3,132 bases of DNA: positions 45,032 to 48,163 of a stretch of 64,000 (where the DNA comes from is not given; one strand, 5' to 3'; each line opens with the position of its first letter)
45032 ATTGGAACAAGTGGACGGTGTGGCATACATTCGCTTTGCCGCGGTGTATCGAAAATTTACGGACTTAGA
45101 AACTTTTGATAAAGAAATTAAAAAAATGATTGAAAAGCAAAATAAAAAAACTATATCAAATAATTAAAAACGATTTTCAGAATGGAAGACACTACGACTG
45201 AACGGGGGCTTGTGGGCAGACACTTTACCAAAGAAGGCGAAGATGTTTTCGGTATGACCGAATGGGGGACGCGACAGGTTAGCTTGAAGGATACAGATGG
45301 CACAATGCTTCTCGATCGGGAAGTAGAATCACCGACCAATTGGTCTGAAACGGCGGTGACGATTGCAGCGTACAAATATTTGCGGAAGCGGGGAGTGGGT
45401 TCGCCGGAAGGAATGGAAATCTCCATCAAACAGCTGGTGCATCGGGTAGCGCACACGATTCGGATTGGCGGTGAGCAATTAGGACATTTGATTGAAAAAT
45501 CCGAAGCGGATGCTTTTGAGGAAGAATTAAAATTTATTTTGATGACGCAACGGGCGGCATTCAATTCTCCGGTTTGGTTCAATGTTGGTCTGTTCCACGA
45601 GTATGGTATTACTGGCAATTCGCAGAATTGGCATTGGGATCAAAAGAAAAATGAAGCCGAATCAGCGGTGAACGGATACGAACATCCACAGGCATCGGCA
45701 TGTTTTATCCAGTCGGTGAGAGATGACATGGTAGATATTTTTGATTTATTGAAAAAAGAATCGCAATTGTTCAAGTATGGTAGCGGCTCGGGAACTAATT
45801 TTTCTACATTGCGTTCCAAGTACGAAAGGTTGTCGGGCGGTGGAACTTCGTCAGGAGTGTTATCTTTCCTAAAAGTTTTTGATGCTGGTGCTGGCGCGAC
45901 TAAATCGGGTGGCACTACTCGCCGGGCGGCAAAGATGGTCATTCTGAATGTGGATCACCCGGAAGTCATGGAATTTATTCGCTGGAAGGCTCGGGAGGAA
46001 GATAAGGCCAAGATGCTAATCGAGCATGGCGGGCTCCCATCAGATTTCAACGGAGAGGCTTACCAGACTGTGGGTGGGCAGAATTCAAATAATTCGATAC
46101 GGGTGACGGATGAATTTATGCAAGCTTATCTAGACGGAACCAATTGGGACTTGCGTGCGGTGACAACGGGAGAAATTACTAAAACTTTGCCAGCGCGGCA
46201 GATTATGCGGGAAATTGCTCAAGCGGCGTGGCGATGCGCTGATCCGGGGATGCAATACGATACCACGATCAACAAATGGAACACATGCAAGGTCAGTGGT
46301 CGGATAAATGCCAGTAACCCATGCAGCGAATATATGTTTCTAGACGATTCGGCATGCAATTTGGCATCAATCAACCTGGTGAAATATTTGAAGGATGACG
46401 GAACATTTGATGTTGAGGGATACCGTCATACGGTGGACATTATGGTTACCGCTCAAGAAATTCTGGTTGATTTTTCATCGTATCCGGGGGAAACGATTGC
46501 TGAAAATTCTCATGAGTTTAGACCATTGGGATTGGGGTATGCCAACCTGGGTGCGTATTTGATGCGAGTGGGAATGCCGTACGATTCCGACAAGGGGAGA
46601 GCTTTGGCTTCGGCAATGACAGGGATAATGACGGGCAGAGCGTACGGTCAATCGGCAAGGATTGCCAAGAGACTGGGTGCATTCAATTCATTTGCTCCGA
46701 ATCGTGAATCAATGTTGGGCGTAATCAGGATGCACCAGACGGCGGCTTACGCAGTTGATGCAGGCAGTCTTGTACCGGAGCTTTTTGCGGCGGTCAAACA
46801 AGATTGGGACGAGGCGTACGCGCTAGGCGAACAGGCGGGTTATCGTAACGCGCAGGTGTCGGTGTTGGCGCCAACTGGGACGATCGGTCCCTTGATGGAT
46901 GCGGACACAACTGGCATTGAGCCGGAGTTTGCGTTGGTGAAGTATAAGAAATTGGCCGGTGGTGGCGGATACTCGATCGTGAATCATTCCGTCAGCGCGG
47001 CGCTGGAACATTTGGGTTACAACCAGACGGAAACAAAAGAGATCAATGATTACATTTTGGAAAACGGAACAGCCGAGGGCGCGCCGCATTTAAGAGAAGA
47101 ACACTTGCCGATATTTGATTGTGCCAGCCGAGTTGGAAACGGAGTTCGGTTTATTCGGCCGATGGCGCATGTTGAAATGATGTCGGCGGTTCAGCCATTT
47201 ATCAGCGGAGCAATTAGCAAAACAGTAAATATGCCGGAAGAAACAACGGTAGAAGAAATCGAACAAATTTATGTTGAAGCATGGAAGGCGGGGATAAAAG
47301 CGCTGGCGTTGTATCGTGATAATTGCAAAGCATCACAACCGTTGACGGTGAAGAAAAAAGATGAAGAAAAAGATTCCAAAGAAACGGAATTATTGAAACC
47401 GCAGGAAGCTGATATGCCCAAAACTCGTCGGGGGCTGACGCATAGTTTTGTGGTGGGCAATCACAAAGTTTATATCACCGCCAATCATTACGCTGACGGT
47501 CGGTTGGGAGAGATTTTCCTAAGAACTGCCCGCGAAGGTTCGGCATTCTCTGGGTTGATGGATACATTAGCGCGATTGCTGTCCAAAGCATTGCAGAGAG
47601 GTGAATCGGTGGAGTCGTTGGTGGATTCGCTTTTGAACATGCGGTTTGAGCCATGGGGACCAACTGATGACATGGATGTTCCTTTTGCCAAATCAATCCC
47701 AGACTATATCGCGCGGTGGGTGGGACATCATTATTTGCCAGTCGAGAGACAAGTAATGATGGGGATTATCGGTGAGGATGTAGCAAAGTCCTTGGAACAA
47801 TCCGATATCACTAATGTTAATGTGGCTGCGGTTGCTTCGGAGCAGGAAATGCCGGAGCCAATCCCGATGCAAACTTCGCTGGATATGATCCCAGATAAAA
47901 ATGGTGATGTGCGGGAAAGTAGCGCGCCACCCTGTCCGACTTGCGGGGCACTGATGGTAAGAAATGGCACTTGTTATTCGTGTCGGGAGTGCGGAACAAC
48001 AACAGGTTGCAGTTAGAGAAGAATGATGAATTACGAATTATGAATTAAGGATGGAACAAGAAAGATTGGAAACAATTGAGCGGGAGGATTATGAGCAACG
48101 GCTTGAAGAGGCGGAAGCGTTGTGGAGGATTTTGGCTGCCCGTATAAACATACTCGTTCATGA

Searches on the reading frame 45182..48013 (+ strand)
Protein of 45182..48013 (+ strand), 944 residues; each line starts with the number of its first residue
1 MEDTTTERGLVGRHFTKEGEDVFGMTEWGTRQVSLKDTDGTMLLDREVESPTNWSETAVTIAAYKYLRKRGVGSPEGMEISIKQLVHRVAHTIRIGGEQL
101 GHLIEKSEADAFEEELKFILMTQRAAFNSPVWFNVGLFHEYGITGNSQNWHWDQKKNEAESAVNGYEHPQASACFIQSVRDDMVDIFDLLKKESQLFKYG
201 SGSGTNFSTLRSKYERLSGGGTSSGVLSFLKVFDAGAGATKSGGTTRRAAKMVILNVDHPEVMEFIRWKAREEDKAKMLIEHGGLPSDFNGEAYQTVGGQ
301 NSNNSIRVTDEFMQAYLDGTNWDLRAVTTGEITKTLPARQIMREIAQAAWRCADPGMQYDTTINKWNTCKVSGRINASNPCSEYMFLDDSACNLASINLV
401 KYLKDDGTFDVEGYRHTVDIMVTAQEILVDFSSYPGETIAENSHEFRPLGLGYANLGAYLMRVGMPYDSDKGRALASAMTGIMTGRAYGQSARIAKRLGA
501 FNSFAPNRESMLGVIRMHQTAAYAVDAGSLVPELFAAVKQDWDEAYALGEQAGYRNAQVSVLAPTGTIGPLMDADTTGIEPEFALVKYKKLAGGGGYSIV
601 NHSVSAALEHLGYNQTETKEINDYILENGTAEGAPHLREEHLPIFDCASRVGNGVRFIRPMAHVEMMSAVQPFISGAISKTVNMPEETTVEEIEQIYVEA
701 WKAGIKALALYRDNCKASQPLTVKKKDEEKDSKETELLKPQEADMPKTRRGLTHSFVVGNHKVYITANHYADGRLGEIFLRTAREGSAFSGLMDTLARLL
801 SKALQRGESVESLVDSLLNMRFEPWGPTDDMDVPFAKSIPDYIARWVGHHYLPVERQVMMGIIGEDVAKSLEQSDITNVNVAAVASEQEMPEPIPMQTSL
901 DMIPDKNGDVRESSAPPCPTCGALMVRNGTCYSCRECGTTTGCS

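Call 95: search_protein_families(library=pfam, proteins=[window:45182-48013:+], max_evalue=0.00001)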
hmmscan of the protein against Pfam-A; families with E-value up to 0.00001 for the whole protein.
window:45182-48013:+ (944 aa): 3 families
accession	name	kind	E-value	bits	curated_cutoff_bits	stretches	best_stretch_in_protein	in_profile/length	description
PF02867.20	Ribonuc_red_lgC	-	3.9e-136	455.2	23.9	1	172-711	1-523/523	Ribonucleotide reductase, barrel domain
PF08471.15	Ribonuc_red_2_N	-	2.3e-13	50.7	27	1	42-123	4-103/103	Class II vitamin B12-dependent ribonucleotide reductase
PF12637.14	TSCPD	-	1.5e-12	48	22.8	1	759-851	12-88/88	TSCPD domain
